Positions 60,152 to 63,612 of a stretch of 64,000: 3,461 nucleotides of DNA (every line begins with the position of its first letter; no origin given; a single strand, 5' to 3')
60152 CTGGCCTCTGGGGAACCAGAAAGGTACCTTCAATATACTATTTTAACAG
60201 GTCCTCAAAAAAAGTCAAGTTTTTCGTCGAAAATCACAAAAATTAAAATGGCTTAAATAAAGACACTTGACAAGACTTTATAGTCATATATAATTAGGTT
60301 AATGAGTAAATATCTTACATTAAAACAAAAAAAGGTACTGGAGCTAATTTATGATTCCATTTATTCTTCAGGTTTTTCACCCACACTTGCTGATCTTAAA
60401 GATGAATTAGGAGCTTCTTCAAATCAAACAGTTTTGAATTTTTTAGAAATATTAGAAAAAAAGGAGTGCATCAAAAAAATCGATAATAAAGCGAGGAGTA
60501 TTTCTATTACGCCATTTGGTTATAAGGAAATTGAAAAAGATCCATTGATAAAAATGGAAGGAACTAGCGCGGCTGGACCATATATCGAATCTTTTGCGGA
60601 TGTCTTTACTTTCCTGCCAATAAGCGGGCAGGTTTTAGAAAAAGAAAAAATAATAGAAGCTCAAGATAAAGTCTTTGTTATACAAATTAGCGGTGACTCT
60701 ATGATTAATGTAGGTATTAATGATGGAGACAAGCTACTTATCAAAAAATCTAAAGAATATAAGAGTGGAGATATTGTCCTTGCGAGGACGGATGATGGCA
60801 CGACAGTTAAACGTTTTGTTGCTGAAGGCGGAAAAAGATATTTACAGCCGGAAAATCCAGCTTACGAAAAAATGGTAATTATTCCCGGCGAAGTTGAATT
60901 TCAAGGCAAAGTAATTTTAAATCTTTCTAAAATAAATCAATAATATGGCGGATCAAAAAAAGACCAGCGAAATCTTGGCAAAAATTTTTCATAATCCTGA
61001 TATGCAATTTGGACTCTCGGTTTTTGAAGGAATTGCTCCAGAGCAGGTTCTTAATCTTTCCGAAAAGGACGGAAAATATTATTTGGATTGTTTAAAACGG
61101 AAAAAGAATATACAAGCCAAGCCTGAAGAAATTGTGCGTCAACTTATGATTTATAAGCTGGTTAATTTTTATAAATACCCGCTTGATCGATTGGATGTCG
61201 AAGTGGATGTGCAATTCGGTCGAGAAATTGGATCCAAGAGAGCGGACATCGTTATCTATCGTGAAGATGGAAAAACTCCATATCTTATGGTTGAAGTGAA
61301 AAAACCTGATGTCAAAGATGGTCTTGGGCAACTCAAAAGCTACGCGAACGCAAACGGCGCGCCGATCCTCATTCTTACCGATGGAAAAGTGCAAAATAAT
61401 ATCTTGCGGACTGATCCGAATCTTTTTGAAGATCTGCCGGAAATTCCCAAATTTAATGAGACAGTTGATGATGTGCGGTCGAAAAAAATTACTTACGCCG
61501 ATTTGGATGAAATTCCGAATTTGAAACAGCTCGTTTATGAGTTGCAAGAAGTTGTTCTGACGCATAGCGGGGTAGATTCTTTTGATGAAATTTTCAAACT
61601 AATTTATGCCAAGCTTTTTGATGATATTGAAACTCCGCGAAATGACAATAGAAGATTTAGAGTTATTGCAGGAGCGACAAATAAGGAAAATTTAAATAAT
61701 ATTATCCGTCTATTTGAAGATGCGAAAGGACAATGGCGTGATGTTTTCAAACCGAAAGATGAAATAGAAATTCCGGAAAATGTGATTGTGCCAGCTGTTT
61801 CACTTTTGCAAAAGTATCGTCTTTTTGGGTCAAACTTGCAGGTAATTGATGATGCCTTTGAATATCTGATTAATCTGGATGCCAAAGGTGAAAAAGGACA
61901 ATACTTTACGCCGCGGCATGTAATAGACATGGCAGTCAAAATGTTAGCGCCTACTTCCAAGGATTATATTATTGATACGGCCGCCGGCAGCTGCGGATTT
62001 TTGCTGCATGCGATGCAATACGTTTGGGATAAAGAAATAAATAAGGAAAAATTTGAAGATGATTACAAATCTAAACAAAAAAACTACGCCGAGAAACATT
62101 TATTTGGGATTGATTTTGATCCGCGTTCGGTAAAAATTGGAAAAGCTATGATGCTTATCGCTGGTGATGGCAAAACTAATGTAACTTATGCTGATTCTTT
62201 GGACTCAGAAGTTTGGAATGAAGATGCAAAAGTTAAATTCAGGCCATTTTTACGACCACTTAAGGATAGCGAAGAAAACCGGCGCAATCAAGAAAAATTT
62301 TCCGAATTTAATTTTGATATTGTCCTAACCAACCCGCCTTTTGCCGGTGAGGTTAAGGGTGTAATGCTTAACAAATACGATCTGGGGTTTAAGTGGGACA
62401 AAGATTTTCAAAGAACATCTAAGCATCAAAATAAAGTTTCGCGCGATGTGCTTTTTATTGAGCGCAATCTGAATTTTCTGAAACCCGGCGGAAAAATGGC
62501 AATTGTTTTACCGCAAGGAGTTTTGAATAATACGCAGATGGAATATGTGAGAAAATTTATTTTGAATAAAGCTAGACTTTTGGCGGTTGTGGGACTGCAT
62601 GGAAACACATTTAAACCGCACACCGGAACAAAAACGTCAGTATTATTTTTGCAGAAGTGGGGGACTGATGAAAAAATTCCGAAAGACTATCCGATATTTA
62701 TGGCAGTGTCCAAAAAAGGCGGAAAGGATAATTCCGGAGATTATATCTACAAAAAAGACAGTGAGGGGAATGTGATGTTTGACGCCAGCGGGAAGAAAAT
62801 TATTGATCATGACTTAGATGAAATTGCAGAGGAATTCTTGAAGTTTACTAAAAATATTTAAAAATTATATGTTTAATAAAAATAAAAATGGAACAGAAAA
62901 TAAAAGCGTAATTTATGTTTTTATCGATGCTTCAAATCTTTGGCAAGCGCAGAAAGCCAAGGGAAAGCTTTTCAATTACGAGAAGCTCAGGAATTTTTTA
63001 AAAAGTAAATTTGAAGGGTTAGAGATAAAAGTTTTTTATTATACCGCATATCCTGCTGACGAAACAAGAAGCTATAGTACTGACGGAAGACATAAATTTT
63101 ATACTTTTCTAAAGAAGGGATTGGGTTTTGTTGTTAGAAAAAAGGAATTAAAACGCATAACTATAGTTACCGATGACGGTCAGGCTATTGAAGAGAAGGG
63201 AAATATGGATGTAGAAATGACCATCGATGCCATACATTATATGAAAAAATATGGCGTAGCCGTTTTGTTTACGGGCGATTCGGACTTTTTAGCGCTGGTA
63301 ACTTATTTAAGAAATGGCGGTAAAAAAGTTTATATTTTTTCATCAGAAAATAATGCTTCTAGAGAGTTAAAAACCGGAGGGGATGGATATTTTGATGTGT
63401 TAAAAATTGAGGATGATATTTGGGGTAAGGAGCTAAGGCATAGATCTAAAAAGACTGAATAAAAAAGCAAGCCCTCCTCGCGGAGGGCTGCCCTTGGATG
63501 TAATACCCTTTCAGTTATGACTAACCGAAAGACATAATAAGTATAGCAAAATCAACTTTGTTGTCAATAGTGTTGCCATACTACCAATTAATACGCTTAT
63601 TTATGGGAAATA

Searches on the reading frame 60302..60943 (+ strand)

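Call 75: search_protein_families(library=pfam, proteins=[window:60302-60943:+], max_evalue=0.01)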
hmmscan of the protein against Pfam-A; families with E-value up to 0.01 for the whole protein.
window:60302-60943:+ (213 aa): 2 families
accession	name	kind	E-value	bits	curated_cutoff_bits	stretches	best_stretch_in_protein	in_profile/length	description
PF00717.28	Peptidase_S24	-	4.2e-25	88.2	23.3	1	108-205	19-116/116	Peptidase S24-like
PF01726.22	LexA_DNA_bind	-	2.4e-12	46.9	23.7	1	3-65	2-64/65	LexA DNA binding domain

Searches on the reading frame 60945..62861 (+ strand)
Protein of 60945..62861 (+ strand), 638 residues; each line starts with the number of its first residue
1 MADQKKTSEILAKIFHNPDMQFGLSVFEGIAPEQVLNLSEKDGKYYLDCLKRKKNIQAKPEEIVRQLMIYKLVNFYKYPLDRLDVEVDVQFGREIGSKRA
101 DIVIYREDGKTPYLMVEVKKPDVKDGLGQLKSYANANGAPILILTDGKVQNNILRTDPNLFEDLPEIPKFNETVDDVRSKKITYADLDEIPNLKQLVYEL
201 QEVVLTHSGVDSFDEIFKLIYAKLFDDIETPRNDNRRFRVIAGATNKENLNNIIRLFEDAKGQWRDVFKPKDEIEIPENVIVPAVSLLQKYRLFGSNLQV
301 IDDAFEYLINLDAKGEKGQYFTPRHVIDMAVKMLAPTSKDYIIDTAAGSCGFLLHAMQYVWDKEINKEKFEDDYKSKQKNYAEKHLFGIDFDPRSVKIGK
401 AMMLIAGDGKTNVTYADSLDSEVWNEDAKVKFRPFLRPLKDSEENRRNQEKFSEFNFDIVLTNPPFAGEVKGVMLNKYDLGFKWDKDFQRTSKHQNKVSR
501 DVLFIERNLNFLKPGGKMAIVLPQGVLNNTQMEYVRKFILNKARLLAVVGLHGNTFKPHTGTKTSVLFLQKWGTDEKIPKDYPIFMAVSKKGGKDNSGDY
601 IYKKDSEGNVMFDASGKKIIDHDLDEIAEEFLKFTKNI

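Call 22: search_protein_families(library=pfam, proteins=[window:60945-62861:+], max_evalue=0.01)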
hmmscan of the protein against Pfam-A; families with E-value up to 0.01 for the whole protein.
window:60945-62861:+ (638 aa): 3 families
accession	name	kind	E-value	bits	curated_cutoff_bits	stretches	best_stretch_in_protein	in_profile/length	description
PF02384.22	N6_Mtase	-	3.8e-35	122.1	20.4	1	300-594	5-252/311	N-6 DNA Methylase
PF13588.12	HSDR_N_2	-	1.1e-22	80.7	25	1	60-168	1-110/110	Type I restriction enzyme R protein N terminus (HSDR_N)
PF07669.17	Eco57I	-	6.6e-15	56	25.3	1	384-551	1-165/171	Eco57I restriction-modification methylase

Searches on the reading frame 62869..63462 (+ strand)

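Call 75: search_protein_families(library=pfam, proteins=[window:62869-63462:+], max_evalue=0.01)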
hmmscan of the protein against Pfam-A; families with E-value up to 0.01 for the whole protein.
window:62869-63462:+ (197 aa): 1 family
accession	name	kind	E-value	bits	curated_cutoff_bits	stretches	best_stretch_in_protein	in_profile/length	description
PF01936.24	NYN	-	1.4e-22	81.2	24.2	1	15-175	2-142/145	NYN domain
